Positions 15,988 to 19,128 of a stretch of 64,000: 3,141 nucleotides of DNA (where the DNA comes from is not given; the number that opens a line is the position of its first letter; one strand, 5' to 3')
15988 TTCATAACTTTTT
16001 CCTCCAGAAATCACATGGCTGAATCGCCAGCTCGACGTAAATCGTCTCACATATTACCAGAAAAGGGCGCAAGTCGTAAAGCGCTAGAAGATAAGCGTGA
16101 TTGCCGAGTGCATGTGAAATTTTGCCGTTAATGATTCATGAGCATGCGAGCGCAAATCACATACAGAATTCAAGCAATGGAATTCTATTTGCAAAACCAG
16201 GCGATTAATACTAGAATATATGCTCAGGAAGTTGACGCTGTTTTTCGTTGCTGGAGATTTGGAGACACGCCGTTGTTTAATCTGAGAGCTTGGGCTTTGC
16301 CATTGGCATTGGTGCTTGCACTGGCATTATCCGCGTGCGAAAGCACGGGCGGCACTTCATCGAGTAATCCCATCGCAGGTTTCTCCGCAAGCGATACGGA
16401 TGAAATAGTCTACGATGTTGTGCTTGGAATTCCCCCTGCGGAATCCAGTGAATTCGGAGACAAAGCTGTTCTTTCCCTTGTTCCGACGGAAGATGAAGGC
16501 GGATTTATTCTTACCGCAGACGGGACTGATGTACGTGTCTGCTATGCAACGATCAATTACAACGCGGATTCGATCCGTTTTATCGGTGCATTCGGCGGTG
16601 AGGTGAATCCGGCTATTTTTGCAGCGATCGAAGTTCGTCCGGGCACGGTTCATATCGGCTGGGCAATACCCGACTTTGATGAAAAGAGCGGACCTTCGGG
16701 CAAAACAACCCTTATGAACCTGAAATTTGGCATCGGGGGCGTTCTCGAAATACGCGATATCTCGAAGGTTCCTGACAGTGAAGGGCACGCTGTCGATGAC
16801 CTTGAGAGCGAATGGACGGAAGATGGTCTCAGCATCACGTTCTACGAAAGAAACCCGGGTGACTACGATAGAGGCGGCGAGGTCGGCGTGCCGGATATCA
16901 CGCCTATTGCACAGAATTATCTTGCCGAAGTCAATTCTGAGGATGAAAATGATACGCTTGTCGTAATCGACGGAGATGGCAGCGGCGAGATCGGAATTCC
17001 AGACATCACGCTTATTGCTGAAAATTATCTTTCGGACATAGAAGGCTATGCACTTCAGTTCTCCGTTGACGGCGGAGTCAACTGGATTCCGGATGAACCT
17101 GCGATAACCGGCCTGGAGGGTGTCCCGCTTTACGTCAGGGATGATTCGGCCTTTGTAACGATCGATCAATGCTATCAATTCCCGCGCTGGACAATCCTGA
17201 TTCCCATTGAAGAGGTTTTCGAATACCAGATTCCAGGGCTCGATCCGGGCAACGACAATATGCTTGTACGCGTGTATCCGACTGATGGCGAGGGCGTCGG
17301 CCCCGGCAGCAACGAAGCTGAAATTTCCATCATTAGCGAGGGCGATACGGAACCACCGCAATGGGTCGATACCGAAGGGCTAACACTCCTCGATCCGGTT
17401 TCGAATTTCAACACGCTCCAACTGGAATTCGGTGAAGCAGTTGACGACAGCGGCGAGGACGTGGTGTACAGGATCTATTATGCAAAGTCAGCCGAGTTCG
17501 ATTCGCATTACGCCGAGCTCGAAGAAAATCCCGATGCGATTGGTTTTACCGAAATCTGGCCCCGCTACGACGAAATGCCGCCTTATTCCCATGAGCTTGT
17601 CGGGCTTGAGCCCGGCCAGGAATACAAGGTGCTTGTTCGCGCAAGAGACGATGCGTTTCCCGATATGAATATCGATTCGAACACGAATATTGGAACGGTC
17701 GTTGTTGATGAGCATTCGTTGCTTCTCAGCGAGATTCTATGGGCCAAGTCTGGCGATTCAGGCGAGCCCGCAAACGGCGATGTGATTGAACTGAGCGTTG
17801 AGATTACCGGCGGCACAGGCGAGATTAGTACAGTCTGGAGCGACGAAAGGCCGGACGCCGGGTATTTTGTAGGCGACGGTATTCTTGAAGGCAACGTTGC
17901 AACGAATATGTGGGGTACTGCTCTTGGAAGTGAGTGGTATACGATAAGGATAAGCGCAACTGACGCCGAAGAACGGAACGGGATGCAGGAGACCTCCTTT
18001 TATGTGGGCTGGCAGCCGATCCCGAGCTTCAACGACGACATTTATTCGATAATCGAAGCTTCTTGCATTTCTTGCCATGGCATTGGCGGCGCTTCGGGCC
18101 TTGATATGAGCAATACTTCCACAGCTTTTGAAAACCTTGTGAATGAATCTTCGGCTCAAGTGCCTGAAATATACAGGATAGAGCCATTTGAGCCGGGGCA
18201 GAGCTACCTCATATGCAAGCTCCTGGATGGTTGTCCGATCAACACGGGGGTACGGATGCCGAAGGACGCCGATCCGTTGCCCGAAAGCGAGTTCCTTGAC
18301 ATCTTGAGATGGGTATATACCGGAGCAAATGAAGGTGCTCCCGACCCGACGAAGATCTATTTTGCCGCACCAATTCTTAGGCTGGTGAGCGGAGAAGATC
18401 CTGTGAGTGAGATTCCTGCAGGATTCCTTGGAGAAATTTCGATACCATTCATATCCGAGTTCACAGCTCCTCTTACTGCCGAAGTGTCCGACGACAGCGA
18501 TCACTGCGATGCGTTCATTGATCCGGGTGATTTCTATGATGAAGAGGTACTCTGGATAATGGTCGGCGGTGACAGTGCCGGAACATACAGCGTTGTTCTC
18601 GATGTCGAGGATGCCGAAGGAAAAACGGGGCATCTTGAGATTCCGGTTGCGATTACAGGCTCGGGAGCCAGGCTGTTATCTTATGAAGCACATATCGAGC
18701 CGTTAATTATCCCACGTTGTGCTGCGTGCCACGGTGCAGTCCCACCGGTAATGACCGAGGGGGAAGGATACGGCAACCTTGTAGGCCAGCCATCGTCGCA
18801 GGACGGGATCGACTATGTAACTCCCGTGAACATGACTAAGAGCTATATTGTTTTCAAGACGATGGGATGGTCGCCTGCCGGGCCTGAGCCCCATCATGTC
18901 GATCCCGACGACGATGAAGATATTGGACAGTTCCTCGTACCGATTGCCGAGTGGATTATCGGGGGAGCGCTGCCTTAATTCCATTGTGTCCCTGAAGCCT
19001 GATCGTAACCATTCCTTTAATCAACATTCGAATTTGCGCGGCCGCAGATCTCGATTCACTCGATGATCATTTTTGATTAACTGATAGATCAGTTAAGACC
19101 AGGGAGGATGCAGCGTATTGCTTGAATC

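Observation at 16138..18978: Lipoprotein combining dockerin-type repeats with two CxxCH PSCyt1-like cytochrome c domains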

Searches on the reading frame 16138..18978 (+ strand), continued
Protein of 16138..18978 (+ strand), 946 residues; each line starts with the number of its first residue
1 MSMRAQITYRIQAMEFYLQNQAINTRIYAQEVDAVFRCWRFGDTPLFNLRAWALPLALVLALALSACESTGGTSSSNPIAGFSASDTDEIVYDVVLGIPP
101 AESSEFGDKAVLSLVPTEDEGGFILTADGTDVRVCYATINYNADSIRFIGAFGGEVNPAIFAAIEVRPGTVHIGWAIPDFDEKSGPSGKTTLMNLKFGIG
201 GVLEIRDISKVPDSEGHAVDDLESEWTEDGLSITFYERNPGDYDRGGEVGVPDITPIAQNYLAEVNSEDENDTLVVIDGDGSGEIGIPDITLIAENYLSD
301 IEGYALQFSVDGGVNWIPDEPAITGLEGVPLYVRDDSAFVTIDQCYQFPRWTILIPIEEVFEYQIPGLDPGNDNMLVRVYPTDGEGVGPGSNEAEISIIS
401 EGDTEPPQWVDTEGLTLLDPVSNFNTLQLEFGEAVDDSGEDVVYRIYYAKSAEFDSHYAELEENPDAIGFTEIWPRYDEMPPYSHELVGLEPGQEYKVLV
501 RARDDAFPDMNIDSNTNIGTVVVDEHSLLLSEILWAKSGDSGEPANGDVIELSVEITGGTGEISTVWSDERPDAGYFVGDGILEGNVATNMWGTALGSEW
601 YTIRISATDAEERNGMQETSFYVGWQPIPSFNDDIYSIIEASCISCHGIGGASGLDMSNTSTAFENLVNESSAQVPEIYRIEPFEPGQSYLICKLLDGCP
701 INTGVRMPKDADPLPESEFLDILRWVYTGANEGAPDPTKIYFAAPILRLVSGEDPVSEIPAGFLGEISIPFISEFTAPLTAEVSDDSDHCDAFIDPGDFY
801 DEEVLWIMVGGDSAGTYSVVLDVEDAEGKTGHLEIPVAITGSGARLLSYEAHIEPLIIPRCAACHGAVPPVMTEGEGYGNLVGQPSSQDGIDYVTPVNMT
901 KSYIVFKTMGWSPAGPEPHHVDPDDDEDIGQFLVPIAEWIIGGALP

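Call 63: search_protein_families(library=pfam, alignment_id=A7, max_evalue=0.001)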
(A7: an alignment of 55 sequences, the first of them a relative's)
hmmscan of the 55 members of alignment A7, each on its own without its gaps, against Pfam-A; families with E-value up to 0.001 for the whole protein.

A. member 1, L027:3198-5636:+ (813 aa): 5 families
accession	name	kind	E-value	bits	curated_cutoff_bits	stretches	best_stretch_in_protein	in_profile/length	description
PF00801.26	PKD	-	5e-16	58.9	23.5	2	364-424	13-73/80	PKD domain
PF18911.6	PKD_4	-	9.8e-15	54.8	27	2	263-336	3-76/85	PKD domain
PF13927.12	Ig_3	-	1.1e-07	32.6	30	0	263-330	1-63/78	Immunoglobulin domain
PF07679.22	I-set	-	1.4e-06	28.7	23.7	0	355-389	5-39/90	Immunoglobulin I-set domain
PF13895.12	Ig_2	-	6.2e-06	26.8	27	0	362-427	11-76/79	Immunoglobulin domain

B. families by the number of members that match (of 55 scanned): 49 families (the first 25 are shown)
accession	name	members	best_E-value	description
PF18911.6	PKD_4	25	5.2e-75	PKD domain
PF00801.26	PKD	25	8.1e-48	PKD domain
PF00041.27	fn3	12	7.6e-17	Fibronectin type III domain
PF22352.2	K319L-like_PKD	11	5.5e-32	K319L-like, PKD domain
PF13927.12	Ig_3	7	3.1e-11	Immunoglobulin domain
PF16656.11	Pur_ac_phosph_N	5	1.6e-07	Purple acid Phosphatase, N-terminal domain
PF13570.13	Beta-prop_ACSF4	3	6.9e-34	Beta-alanine-activating enzyme, beta-propeller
PF13360.13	PQQ_2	3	7.4e-31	Outer membrane protein assembly factor BamB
PF13620.12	CarboxypepD_reg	3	1.1e-16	Carboxypeptidase regulatory-like domain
PF13895.12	Ig_2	3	1.7e-10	Immunoglobulin domain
PF13715.12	CarbopepD_reg_2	3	3.5e-10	CarboxypepD_reg-like domain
PF21027.3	Sde0182_C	3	1.2e-09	Cellulose-binding protein Sde0182, C-terminal domain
PF07679.22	I-set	3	1.4e-06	Immunoglobulin I-set domain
PF03415.19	Peptidase_C11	2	5.7e-35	Clostripain family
PF19190.6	BACON_2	2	9.5e-19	Viral BACON domain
PF00963.24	Cohesin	2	4.5e-05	Cohesin domain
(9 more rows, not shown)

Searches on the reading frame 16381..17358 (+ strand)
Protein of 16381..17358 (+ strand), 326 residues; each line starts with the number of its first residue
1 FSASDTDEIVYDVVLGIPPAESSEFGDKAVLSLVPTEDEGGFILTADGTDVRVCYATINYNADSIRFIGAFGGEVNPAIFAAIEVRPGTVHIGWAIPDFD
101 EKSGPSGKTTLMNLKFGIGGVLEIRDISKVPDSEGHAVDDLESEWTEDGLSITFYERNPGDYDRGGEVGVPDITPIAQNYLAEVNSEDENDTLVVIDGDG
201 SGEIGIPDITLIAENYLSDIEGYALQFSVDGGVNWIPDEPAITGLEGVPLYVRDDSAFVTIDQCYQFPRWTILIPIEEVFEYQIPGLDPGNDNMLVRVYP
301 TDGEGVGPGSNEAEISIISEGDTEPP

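Call 46: predict_structure(alignment_id=A6)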
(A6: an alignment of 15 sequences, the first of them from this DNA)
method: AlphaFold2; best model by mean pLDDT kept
length: 326 residues; sequences in the alignment: 15
mean_pLDDT: 65.1   pTM: 0.49
mean pLDDT of the five models: 65.1, 63.7, 59.4, 57.5, 53.7
residues with pLDDT >= 90: 0; 70-90: 174; 50-70: 87; < 50: 65
segments of 3 or more residues with pLDDT < 50: 1-7, 13-25, 103-106, 121-126, 241-266, 320-326
pLDDT, mean of each block of 10 residues (from residue 1): 43 44 50 72 72 71 78 70 81 68 57 76 53 73 77 74 71 77 71 71 81 75 74 70 38 31 42 70 58 74 73 69 31
secondary structure, 60 per line:
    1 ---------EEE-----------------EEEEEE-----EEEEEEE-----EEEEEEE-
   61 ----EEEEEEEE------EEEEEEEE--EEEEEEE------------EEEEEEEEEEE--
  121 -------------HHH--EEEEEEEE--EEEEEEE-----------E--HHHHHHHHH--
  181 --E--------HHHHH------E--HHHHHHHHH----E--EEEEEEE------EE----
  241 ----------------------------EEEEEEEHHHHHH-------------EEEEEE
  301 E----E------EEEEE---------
elements in order: E10-12 E30-35 E41-47 E53-59 E65-72 E79-86 E89-95 E108-118 E139-146 E149-155 H170-178 H192-196 H206-214 E222-228 E269-275 H276-281 E295-301 E313-317

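Call 49: fold_search(model_id=the predicted structure, library=pdb)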
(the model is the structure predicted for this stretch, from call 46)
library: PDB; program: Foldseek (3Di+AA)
matches with E <= 10: 785; with E <= 0.001: 2
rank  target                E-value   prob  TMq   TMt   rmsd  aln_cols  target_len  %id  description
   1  3kcp_A                3.0e-04  1.00  0.21  0.23  27.0       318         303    9  Crystal structure of interacting Clostridium thermocellum multimodular components (released 2010-02-09)
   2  2jh2_B                7.0e-04  1.00  0.22  0.48  14.8       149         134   11  X-ray crystal structure of a cohesin-like module from Clostridium perfringens (released 2007-11-06)
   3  5e53_B                1.1e-03  0.97  0.24  0.26  12.4       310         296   13  Crystal structure of chicken CNTN1 FN1-FN3 domains (released 2016-08-31)
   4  1bqu_B                1.2e-03  0.84  0.19  0.27  16.8       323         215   11  CYTOKYNE-BINDING REGION OF GP130 (released 1998-08-26)
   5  2jh2_A                1.4e-03  1.00  0.21  0.47  14.9       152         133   10  X-ray crystal structure of a cohesin-like module from Clostridium perfringens (released 2007-11-06)
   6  5e53_A                1.4e-03  0.97  0.23  0.26  12.6       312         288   10  Crystal structure of chicken CNTN1 FN1-FN3 domains (released 2016-08-31)
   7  4fl4_C                1.7e-03  0.99  0.23  0.25  27.4       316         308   10  Scaffoldin conformation and dynamics revealed by a ternary complex from the Clostridium thermocellum cellulosome (released 2012-06-27)
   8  1bqu_A                2.7e-03  0.75  0.19  0.27  17.0       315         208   11  CYTOKYNE-BINDING REGION OF GP130 (released 1998-08-26)
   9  5nrk_A                2.9e-03  1.00  0.23  0.49  15.1       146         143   15  Crystal structure of the sixth cohesin from Acetivibrio cellulolyticus' scaffoldin B in complex with Cel5 dockerin S15 (released 2018-01-31)
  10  4fl4_L                2.9e-03  0.99  0.23  0.25  26.4       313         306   10  Scaffoldin conformation and dynamics revealed by a ternary complex from the Clostridium thermocellum cellulosome (released 2012-06-27)
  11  5nrm_A                3.2e-03  1.00  0.24  0.51  15.1       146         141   15  Crystal structure of the sixth cohesin from Acetivibrio cellulolyticus' scaffoldin B in complex with Cel5 dockerin S51 (released 2018-01-31)
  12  1pvh_A                4.0e-03  0.69  0.18  0.27  15.9       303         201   11  Crystal structure of leukemia inhibitory factor in complex with gp130 (released 2003-10-14)
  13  8dh9_A                4.3e-03  0.72  0.19  0.14  16.8       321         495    9  Leptin-bound leptin receptor complex-D3-D7 (released 2023-04-19)
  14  1i1r_A                4.3e-03  0.69  0.19  0.20  16.9       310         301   12  CRYSTAL STRUCTURE OF A CYTOKINE/RECEPTOR COMPLEX (released 2001-03-28)
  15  2w1n                  4.5e-03  0.91  0.21  0.30  13.9       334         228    9  cohesin and fibronectin type-III double module construct from the Clostridium perfringens glycoside hydrolase GH84C (released 2009-02-03)
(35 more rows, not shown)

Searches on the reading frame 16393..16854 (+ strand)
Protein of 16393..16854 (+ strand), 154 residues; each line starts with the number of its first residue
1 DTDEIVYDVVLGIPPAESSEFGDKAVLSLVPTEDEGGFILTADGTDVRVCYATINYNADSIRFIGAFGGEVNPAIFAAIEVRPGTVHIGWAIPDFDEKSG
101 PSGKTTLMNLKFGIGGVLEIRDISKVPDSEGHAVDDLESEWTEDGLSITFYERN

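Call 35: search_solved_structures(query=A5, max_evalue=10, show_alignments=2)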
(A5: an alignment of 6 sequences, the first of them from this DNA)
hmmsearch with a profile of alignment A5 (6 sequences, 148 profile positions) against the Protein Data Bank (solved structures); distinct sequences matched with E-value up to 10: 2.
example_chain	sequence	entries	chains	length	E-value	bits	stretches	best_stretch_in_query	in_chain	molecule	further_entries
6kgc_A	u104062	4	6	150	0.83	13.1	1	22-89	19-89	Probably cellulosomal scaffolding protein, secreted cellulose-binding and cohesin domain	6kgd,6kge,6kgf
6kg8_A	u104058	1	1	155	0.84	13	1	22-89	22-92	Probably cellulosomal scaffolding protein, secreted cellulose-binding and cohesin domain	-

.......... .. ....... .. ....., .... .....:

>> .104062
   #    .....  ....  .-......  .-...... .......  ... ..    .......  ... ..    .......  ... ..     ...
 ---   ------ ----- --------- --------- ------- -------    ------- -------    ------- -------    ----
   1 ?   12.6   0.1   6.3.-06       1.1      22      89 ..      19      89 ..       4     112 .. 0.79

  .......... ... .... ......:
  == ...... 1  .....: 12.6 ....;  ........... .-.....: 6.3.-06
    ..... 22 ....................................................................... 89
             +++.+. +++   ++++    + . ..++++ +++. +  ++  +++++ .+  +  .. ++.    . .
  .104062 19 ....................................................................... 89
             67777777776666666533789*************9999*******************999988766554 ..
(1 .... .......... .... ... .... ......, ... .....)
